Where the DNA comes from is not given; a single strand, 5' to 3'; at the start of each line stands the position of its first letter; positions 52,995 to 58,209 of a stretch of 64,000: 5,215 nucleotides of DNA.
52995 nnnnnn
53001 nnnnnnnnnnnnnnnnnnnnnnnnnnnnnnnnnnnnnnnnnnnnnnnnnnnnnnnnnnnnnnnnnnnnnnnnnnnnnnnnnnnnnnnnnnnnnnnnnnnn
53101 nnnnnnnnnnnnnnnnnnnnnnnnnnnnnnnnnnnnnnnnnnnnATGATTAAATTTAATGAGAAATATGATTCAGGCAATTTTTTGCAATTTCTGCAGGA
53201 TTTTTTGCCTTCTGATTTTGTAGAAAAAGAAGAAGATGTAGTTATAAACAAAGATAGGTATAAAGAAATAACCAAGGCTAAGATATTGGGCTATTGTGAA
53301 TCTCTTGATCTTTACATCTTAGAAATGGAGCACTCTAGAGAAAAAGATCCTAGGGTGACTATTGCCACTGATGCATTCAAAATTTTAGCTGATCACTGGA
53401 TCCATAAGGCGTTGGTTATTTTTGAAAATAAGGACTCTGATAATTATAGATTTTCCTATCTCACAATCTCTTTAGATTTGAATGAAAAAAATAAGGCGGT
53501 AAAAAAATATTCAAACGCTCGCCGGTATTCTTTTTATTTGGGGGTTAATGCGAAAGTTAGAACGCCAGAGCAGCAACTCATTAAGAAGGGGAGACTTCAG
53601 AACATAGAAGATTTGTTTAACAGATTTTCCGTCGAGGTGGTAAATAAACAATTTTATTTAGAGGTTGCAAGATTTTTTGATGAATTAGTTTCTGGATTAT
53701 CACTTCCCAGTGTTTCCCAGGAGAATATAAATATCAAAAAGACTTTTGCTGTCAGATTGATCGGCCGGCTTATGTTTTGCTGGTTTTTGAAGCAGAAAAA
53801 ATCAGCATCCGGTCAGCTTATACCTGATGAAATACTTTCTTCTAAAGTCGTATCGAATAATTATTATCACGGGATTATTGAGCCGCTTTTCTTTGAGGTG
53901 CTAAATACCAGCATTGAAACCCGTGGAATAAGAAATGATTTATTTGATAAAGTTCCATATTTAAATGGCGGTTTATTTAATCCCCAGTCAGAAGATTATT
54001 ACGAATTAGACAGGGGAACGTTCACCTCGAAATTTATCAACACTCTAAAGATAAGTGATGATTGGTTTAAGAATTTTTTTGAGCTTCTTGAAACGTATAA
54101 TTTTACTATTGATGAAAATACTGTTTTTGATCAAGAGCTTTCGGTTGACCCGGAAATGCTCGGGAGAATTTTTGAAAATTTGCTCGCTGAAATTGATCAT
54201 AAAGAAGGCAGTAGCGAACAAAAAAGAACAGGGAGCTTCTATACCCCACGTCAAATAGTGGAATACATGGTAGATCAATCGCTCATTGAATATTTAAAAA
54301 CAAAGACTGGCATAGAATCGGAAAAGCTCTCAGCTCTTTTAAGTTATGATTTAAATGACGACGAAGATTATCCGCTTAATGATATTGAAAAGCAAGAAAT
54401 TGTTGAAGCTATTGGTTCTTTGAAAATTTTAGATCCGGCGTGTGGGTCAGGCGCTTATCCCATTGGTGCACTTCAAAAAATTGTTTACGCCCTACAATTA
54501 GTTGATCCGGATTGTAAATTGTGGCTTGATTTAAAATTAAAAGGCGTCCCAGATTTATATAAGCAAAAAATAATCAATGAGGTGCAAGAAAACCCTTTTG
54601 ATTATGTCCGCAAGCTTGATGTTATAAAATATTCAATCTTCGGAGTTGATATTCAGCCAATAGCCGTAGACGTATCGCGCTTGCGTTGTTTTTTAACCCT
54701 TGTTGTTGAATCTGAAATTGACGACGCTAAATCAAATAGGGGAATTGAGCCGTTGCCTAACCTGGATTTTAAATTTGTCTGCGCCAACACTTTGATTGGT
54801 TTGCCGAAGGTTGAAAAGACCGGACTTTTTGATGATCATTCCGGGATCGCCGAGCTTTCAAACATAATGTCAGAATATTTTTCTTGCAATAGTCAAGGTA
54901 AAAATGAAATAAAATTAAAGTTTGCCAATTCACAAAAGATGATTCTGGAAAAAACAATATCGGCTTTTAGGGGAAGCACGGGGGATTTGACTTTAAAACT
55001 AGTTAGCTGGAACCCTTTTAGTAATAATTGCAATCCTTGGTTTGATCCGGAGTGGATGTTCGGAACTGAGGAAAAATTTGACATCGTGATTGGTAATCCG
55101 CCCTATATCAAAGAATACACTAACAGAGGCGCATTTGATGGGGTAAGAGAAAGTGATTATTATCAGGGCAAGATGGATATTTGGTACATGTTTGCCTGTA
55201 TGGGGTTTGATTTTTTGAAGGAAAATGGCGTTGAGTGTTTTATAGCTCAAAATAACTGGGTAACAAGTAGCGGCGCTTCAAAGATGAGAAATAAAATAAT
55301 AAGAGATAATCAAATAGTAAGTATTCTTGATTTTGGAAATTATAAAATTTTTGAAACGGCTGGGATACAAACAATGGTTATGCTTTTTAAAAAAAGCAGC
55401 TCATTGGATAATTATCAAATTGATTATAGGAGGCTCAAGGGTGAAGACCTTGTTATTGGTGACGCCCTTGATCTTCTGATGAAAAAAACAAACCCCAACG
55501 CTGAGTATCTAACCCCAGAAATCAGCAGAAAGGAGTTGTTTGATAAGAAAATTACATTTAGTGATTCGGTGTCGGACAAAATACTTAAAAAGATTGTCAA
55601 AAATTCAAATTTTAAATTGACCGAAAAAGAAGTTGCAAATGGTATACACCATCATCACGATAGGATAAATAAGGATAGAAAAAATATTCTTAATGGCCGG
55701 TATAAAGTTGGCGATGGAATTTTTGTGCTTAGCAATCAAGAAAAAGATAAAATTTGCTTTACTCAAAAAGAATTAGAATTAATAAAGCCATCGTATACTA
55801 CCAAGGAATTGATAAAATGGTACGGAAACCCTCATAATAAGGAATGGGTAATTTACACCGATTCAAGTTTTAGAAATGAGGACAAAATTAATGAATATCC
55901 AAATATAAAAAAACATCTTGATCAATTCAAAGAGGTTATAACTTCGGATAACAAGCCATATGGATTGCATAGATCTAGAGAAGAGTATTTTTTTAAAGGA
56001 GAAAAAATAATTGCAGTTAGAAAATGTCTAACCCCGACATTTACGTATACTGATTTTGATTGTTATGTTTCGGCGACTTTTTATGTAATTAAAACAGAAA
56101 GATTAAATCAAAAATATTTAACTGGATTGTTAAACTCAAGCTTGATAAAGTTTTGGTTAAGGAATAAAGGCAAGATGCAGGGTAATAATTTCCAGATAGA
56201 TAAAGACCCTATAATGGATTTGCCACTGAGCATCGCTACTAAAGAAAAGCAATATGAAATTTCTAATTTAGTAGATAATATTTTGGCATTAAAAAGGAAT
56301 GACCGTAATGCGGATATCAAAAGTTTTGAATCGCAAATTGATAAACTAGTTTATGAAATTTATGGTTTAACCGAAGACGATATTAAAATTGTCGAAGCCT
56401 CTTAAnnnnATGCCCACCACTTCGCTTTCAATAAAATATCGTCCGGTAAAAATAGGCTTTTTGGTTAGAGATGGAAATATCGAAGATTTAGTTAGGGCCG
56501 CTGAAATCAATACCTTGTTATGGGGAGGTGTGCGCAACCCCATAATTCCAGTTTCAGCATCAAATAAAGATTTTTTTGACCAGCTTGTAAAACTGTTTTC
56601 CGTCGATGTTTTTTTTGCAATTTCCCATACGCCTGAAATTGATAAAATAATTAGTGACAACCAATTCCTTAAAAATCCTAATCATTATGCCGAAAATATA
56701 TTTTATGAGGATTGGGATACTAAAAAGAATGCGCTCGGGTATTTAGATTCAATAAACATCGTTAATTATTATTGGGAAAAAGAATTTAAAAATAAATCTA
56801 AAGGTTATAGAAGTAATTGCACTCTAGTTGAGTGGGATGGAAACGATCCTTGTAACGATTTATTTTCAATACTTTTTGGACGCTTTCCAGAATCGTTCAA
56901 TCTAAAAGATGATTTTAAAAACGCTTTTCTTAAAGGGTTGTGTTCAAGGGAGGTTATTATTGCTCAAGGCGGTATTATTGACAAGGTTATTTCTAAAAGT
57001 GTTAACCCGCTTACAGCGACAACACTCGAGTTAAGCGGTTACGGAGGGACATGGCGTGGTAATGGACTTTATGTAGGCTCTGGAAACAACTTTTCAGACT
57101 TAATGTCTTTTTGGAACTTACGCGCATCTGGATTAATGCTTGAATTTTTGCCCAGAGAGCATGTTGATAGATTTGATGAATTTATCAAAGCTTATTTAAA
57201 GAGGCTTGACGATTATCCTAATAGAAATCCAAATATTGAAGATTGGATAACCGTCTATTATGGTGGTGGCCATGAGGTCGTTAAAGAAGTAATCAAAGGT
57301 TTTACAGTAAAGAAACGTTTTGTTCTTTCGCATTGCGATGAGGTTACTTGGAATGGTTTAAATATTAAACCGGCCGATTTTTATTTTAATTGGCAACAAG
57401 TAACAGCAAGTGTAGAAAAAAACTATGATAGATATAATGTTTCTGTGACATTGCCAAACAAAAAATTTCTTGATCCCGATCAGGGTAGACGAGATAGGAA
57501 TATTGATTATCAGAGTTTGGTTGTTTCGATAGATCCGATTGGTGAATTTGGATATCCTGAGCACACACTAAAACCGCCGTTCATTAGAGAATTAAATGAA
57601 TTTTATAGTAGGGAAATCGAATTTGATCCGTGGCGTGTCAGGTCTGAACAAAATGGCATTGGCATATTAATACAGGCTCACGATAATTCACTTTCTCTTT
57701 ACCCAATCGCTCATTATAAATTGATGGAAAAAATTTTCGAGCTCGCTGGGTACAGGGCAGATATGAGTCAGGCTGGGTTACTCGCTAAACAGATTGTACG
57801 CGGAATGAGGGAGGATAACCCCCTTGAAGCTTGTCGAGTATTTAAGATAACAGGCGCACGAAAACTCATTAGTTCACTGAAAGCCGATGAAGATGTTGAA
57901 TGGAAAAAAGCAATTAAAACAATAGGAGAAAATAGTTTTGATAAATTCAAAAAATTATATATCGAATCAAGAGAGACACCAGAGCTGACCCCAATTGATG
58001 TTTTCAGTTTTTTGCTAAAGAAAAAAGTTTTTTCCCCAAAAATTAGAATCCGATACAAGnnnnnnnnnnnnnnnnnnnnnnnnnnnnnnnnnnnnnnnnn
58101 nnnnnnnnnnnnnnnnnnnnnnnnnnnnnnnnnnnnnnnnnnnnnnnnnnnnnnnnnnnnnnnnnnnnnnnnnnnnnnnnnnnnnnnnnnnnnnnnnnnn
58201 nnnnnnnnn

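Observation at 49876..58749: Coupled PLD-SNF2 helicase / N6A-methyltransferase / Zn-ribbon-PD-(D/E)xK protein operon: candidate undescribed DISARM- or Type ISP-like defence system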

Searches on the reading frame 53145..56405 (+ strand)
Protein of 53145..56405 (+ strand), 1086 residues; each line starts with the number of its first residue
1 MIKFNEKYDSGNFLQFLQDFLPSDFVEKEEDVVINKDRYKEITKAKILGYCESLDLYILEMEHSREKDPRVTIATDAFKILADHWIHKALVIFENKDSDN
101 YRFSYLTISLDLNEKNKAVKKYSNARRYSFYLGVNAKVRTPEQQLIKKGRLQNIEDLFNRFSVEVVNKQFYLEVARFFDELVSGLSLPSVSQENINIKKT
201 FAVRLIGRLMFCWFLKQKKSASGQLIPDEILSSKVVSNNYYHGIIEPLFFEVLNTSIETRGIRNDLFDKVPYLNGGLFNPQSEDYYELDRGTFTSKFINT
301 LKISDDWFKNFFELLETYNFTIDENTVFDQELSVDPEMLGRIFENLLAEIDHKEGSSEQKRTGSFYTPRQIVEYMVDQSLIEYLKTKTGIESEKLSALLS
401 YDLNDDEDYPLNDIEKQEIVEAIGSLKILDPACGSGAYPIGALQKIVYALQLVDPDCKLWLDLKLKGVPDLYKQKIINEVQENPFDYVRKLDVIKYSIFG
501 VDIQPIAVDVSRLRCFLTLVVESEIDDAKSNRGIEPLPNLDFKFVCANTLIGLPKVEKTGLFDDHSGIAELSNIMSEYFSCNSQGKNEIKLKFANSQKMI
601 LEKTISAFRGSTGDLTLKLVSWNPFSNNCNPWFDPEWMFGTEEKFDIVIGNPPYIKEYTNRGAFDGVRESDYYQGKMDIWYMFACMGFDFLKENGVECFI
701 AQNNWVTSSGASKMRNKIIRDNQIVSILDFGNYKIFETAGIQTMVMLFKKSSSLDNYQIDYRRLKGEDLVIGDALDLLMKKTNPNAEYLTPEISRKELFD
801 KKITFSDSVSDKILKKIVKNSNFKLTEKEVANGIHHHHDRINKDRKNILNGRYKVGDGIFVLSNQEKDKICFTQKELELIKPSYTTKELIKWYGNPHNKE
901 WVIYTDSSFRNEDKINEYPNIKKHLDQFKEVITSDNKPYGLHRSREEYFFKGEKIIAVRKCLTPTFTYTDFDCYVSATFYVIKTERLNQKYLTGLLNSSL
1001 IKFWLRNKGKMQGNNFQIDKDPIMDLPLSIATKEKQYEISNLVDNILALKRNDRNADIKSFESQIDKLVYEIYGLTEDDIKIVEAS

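Call 3: search_protein_families(library=pfam, proteins=[window:53145-56405:+], max_evalue=0.01)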
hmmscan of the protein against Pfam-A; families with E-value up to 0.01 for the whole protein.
window:53145-56405:+ (1086 aa): 6 families
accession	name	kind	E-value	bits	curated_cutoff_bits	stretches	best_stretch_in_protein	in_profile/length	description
PF07669.17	Eco57I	-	2.1e-30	106.5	25.3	1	497-736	2-171/171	Eco57I restriction-modification methylase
PF02384.22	N6_Mtase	-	7.7e-17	62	20.4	1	636-754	119-236/311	N-6 DNA Methylase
PF12950.13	TaqI_C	-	3.4e-09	37.4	26.5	1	937-1027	33-117/118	TaqI-like C-terminal specificity domain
PF20465.4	MmeI_hel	-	0.0025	19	27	0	205-278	6-75/75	MmeI, helicase spacer domain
PF20473.4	MmeI_Mtase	-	0.0054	16.4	27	0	417-445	12-40/259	MmeI, DNA-methyltransferase domain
PF01170.24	UPF0020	-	0.0059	16.8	22.3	0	427-472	31-65/197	RMKL-like, methyltransferase domain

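Call 4: search_protein_families(library=padloc, proteins=[window:53145-56405:+], max_evalue=0.01)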
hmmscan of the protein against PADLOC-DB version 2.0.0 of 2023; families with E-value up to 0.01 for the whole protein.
window:53145-56405:+ (1086 aa): 51 families (the best 25 are shown)
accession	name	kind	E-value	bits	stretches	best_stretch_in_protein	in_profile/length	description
PDLC03601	REase_MTase_IIG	-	1.8e-77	259.2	2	157-557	198-563/1110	Type IIG restriction enzyme-methyltransferase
PDLC03612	REase_MTase_IIG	-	3.1e-75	252.2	2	644-1085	806-1245/1247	Type IIG restriction enzyme-methyltransferase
PDLC03596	REase_MTase_IIG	-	6.2e-63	211.2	2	423-1086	539-1145/1148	Type IIG restriction enzyme-methyltransferase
PDLC02521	PglX|PglXI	-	3.4e-25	86.2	2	643-1070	480-870/1174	PglX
PDLC03604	REase_MTase_IIG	-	2.4e-24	83.4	3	641-1082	531-1003/1011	Type IIG restriction enzyme-methyltransferase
PDLC03628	REase_MTase_IIG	-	7.1e-24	82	2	422-554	491-631/1100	Type IIG restriction enzyme-methyltransferase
PDLC03609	REase_MTase_IIG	-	2.5e-22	76.5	3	270-518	280-510/1066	Type IIG restriction enzyme-methyltransferase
PDLC03226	MTase_II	-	3.2e-22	76.9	1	643-1075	127-574/579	Type II methyltransferase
PDLC03248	MTase_II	-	1.6e-19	68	1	642-1055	83-501/521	Type II methyltransferase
PDLC02525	PglX|PglXI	-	2.4e-19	67.4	2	643-754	454-567/607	PglX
PDLC03629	REase_MTase_IIG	-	1.2e-18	64.4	2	329-519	338-513/1182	Type IIG restriction enzyme-methyltransferase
PDLC03630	REase_MTase_IIG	-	6.9e-18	61.9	3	642-954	603-927/1100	Type IIG restriction enzyme-methyltransferase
PDLC03600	REase_MTase_IIG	-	6.2e-17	58.8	2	643-1070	495-882/1205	Type IIG restriction enzyme-methyltransferase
PDLC03315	MTase_II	-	2.9e-16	57.4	1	643-775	132-265/502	Type II methyltransferase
PDLC03245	MTase_II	-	9.2e-16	55.5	1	643-1069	157-571/577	Type II methyltransferase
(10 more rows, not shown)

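Call 9: search_protein_families(library=ncbifam, proteins=[window:53145-56405:+], max_evalue=0.01)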
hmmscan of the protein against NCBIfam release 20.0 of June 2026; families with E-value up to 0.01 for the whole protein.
window:53145-56405:+ (1086 aa): 4 families
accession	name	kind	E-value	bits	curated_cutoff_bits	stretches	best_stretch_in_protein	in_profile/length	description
NF033452.1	BREX_1_MTaseX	exception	3.2e-25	88.2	500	2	642-1063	505-893/1210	BREX-1 system adenine-specific DNA-methyltransferase PglX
NF033455.1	BREX_6_MTaseX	exception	7.7e-13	46.9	900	1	642-754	552-664/1319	BREX-6 system adenine-specific DNA-methyltransferase PglX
NF033451.1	BREX_2_MTaseX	equivalog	8.1e-09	33.8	400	1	359-460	192-259/1185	BREX-2 system adenine-specific DNA-methyltransferase PglX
TIGR03534.1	RF_mod_PrmC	equivalog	0.00086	18.8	199.1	0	640-668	152-180/253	peptide chain release factor N(5)-glutamine methyltransferase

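Call 10: search_protein_families(library=phrogs, proteins=[window:53145-56405:+], max_evalue=0.01)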
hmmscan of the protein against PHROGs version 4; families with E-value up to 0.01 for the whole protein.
window:53145-56405:+ (1086 aa): 5 families
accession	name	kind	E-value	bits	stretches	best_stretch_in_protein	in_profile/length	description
phrog_2713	-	unknown function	1.2e-12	48.7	2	641-819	287-458/520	-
phrog_3689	-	other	6.6e-11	42.9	1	643-742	66-155/348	DNA methyltransferase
phrog_25988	-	unknown function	1e-05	24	1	356-519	543-690/1429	-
phrog_11801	-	other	0.00068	17.8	1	642-752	228-333/2269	DNA methyltransferase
phrog_14586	-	unknown function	0.0009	19.8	1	643-746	3-100/248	-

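Call 44: search_solved_structures(query=window:53145-56402:+, max_evalue=0.001)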
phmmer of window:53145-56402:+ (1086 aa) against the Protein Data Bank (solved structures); distinct sequences matched with E-value up to 0.001: 6.
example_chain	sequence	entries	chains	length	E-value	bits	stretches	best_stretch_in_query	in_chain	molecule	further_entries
7lni_A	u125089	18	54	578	6.7e-13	50.8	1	643-1074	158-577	Site-specific DNA-methyltransferase (adenine-specific)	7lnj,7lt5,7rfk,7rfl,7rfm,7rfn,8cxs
8cxz_A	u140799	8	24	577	6.7e-13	50.8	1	643-1074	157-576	Site-specific DNA-methyltransferase (adenine-specific)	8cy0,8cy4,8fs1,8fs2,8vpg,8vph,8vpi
7qw5_A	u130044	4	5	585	5.8e-12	47.7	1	643-1074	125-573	Modification methylase BseCI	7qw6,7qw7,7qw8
8c45_A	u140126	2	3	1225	2.5e-10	42.3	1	631-781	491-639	site-specific DNA-methyltransferase (adenine-specific)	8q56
9ewz_C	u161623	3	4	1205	2.7e-08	35.6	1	631-751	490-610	Adenine-specific methyltransferase BrxX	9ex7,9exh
8zek_A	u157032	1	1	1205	2.7e-08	35.6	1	631-751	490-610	site-specific DNA-methyltransferase (adenine-specific)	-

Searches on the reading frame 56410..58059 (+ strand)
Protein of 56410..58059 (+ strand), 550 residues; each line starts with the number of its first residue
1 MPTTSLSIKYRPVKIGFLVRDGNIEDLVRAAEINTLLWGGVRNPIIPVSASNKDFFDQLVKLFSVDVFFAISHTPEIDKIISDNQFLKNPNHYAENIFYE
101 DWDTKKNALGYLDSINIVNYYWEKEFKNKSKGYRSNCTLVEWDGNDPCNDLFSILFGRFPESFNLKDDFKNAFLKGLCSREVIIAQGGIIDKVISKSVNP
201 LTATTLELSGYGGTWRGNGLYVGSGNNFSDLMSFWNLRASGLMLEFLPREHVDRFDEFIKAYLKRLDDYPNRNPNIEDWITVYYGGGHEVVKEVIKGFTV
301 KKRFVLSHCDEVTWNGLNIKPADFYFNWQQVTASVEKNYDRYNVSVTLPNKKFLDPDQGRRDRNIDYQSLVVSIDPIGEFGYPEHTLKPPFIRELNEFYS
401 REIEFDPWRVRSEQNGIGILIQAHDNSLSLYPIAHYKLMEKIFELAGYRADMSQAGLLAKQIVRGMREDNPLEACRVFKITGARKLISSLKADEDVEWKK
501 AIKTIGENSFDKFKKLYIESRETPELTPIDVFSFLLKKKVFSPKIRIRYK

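Call 76: predict_structure(alignment_id=A3)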
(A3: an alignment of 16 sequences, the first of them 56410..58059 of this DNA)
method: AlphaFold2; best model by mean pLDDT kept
length: 550 residues; sequences in the alignment: 16
mean_pLDDT: 82.7   pTM: 0.78
mean pLDDT of the five models: 82.7, 76.2, 74.9, 71.5, 67.4
residues with pLDDT >= 90: 198; 70-90: 264; 50-70: 74; < 50: 14
segments of 3 or more residues with pLDDT < 50: 92-95, 543-550
pLDDT, mean of each block of 10 residues (from residue 1): 83 94 95 96 91 84 89 90 81 64 85 91 87 92 93 95 90 93 94 93 91 74 94 93 93 95 91 80 88 90 87 58 85 80 86 65 75 79 70 78 73 85 87 81 83 65 59 70 80 69 84 81 84 77 40
secondary structure, 60 per line:
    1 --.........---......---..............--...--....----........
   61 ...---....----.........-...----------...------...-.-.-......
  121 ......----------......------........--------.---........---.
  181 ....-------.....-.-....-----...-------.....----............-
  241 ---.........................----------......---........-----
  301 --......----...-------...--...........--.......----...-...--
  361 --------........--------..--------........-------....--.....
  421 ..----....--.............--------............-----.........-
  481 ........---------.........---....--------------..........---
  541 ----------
elements in order: E3-11 E15-20 H24-36 E45-48 H53-63 E67-70 H75-83 E98-100 E107-109 H115-126 E137-142 H149-156 H169-176 E180-184 H192-196 H200-203 E209-211 E219-223 H228-239 E244-248 H249-268 E279-284 H288-295 E303-308 E323-325 E328-338 E341-347 E369-376 H395-402 E410-413 E416-422 E427-430 H435-445 H454-465 H471-479 H481-488 H498-506 H510-513 H528-537

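Call 100: search_protein_representatives(alignment_id=A3)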
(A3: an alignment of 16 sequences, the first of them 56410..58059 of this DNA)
Query: 16 sequences, 547 profile positions. Proteins with E-value up to 0.001 (for the whole library): 1896; up to 1e-10: 1144; up to 1e-30: 493. The best 150 are listed.
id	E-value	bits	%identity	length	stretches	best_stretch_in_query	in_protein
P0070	1.2e-239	812.9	-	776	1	1-543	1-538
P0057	3.4e-239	811.4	-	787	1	1-547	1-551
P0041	4.0e-239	811.2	-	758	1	1-545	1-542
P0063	8.1e-237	803.6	-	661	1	1-515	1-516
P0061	1.6e-229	779.5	-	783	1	1-546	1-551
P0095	6.8e-217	737.9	-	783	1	1-547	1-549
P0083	4.1e-211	718.8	-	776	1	1-547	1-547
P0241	4.8e-201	685.5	-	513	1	1-512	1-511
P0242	2.4e-196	670.0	-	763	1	1-544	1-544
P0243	5.1e-196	668.9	-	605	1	1-544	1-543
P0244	8.4e-196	668.2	-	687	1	32-547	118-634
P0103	3.8e-191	652.9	-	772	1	1-540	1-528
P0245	6.9e-189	645.4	-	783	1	1-545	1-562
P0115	8.3e-185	631.9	-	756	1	1-544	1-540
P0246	1.2e-183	628.1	-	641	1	1-545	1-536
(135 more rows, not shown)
